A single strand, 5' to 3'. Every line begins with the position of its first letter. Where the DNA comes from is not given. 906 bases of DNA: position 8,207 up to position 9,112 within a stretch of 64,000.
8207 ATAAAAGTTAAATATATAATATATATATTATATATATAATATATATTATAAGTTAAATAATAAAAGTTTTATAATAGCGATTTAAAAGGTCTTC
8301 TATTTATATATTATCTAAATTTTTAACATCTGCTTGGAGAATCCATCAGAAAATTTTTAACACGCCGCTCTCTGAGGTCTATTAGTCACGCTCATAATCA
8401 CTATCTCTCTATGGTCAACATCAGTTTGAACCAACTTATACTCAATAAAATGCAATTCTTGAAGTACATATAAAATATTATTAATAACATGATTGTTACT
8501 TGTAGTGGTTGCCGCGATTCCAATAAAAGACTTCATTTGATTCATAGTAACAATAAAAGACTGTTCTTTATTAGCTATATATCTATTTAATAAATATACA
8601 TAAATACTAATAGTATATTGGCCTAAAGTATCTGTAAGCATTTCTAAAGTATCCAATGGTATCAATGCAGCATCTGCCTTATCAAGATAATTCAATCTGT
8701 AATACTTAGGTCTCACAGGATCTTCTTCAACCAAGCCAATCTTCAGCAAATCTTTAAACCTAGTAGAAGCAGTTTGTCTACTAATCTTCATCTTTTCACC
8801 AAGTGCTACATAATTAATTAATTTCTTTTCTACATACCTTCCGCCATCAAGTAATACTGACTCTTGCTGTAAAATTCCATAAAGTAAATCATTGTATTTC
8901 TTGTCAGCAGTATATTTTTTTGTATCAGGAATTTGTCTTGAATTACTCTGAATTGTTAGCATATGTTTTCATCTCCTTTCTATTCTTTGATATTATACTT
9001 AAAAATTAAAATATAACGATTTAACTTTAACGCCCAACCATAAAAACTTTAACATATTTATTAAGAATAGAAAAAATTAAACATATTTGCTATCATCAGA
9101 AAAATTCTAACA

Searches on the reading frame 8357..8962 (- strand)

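Call 11: search_protein_families(library=pfam, proteins=[window:8357-8962:-], max_evalue=0.01)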
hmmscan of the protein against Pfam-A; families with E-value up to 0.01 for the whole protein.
window:8357-8962:- (201 aa): 3 families
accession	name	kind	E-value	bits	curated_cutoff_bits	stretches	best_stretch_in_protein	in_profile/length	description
PF01978.25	TrmB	-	0.0029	17.8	25.6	1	53-89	27-63/68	Sugar-specific transcriptional regulator TrmB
PF12802.13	MarR_2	-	0.0044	17.6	27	0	53-81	25-55/61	MarR family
PF13412.12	HTH_24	-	0.0055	16.7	21.9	0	49-79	18-48/48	Winged helix-turn-helix DNA-binding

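Call 17: search_protein_families(library=phrogs, proteins=[window:8357-8962:-], max_evalue=0.01)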
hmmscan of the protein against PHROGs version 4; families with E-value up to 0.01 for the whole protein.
window:8357-8962:- (201 aa): 2 families
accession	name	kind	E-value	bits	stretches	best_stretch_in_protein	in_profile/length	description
phrog_3396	-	DNA, RNA and nucleotide metabolism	1.2e-09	39.1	1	18-183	21-196/229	segregation and condensation complex subunit ScpB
phrog_10086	-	DNA, RNA and nucleotide metabolism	0.0096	17.1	0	56-95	38-79/91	HTH DNA binding protein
